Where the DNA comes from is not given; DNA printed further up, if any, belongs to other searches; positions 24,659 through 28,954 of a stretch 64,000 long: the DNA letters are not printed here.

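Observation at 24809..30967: All-in-one polymerase-ruler-terminator glycosyltransferase next to Wzm/Wzt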

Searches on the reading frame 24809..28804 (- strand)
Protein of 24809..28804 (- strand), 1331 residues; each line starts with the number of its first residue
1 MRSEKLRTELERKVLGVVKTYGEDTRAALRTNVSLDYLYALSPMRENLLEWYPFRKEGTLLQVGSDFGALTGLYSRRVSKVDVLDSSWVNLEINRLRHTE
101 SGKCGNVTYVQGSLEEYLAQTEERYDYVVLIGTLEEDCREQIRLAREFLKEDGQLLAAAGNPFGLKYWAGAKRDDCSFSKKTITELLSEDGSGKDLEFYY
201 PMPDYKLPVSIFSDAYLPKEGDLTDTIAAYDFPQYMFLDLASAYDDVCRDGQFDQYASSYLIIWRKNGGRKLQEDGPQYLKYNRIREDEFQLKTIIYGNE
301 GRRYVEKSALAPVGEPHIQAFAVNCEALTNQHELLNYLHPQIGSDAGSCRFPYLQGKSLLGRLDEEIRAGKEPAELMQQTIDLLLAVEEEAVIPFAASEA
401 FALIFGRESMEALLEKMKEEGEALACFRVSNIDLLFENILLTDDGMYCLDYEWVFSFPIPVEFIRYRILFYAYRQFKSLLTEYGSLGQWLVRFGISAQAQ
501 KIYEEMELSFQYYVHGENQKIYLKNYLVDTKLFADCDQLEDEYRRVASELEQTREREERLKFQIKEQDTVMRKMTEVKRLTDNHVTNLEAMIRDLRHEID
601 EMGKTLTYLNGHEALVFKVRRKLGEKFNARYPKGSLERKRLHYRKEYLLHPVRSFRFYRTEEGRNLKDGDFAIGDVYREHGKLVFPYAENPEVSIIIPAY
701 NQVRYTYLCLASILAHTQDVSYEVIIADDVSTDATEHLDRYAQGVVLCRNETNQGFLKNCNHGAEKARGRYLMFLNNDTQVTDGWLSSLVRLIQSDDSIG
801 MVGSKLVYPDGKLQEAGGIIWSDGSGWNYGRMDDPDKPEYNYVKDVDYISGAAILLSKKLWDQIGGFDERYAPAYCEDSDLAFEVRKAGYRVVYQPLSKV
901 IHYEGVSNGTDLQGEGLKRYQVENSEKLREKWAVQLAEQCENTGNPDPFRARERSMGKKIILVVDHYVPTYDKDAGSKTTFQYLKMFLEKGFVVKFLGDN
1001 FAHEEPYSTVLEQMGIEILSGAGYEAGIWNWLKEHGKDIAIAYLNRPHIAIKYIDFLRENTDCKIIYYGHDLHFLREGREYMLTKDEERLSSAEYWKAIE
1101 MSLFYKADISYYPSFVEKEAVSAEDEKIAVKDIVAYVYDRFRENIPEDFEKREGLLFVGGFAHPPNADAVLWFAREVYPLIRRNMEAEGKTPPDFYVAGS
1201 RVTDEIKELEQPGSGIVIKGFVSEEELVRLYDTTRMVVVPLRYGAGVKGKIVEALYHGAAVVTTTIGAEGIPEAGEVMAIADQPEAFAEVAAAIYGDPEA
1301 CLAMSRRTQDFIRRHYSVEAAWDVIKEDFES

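Call 6: search_protein_families(library=pfam, proteins=[window:24809-28804:-], max_evalue=0.01)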
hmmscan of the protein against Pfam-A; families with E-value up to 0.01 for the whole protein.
window:24809-28804:- (1331 aa): 9 families
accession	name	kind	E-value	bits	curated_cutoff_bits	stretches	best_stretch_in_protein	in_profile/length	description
PF00535.33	Glycos_transf_2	-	3.7e-25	89.2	23.3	1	694-818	1-128/168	Glycosyl transferase family 2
PF13692.12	Glyco_trans_1_4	-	2.5e-18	67.2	27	1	1154-1295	3-140/142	Glycosyl transferases group 1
PF13641.12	Glyco_tranf_2_3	-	1.6e-11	45.1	27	1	691-905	1-214/230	Glycosyltransferase like family 2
PF10111.15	Glyco_tranf_2_2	-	8.2e-09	35.8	27.3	1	694-888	1-202/276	Glycosyltransferase like family 2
PF13524.12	Glyco_trans_1_2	-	9.5e-08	32.5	25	1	1194-1322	16-139/144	Glycosyl transferase-like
PF13712.12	Glyco_tranf_2_5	-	1.3e-07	32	27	1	758-908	43-195/210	Glycosyltransferase like family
PF13506.12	Glyco_transf_21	-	2.5e-05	24.3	21.7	1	758-895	20-147/174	Glycosyl transferase family 21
PF13632.12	Glyco_trans_2_3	-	9.2e-05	22.8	27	1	772-934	2-141/198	Glycosyl transferase family group 2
PF00534.26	Glycos_transf_1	-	0.0018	18.3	26.4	1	1212-1308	71-169/172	Glycosyl transferases group 1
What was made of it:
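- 25985..26734 (-): Big ORF residues 691-940: GT2 (GT-A fold) glycosyltransferase module. Pfam PF00535 E 3.7e-25 and PF13641 E 1.6e-11 (call 6).
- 24812..25957 (-): Big ORF residues 950-1331: GT-B fold, GT4-like glycosyltransferase module. Pfam Glyco_trans_1_4 E 2.5e-18 and Glyco_trans_1_2 E 9.5e-8 (call 6).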

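Call 7: search_protein_families(library=ncbifam, proteins=[window:24809-28804:-], max_evalue=0.01)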
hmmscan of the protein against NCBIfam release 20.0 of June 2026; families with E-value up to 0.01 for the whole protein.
window:24809-28804:- (1331 aa): 24 families
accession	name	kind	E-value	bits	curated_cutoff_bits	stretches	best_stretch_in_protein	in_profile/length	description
TIGR03965.1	mycofact_glyco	equivalog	1.4e-25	90.2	280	1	689-902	72-280/467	mycofactocin biosynthesis glycosyltransferase MftF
TIGR03087.1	stp1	hypoth_equivalog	2e-20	73.3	316.65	1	1150-1325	221-390/397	TIGR03087 family PEP-CTERM/XrtA system glycosyltransferase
TIGR04283.1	glyco_like_mftF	equivalog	2.7e-15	56.6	182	1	693-799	1-104/221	TIGR04283 family arsenosugar biosynthesis glycosyltransferase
NF041875.1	EPS_EpsD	equivalog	9.2e-15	54.8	370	1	693-904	1-208/325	exopolysaccharide biosynthesis glycosyltransferase EpsD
NF038299.1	EPS_HpsN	equivalog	3.6e-13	49.2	425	1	691-914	1-233/317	hormogonium polysaccharide biosynthesis glycosyltransferase HpsN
NF007482.0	PRK10073.1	equivalog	5.4e-12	45.4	423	1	689-797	4-114/334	glycosyltransferase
TIGR03937.1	PgaC_IcaA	equivalog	7.7e-11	41.6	422.3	1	686-802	40-159/407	poly-beta-1,6-N-acetyl-D-glucosamine synthase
NF047683.1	TeichurnBiosyTuaG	equivalog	9.7e-11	41.8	400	1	689-797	4-115/252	teichuronic acid biosynthesis protein TuaG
NF041394.1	GtaseAglG_Halo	equivalog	1.2e-09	37.8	440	1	692-804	2-118/304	glucosyl-dolichyl phosphate glucuronosyltransferase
NF050050.1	ProtGlycPglI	equivalog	3.8e-09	36.3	500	1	691-814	2-128/306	GalNAc(5)-diNAcBac-PP-undecaprenol beta-1,3-glucosyltransferase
NF053739.1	GlytfEpsEBac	equivalog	1e-07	31.2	450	1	691-811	1-125/265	glycosyltransferase EpsE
NF038302.1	EPS_HpsE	equivalog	1.1e-07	31.1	300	1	693-806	3-124/307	hormogonium polysaccharide biosynthesis glycosyltransferase HpsE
TIGR04009.1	wcaE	equivalog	1.5e-06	27.7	369.2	1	698-806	11-120/248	colanic acid biosynthesis glycosyltransferase WcaE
TIGR03469.1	HpnB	hypoth_equivalog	1.5e-06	27.5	379.25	1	688-743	41-96/386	hopene-associated glycosyltransferase HpnB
TIGR03111.1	glyc2_xrt_Gpos1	hypoth_equivalog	5.8e-06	25.4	363.95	1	686-803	44-167/439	TIGR03111 family XrtG-associated glycosyltransferase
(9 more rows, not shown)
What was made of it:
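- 24812..25957 (-): NCBIfam TIGR03087 E 2e-20, below its cutoff (call 7).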
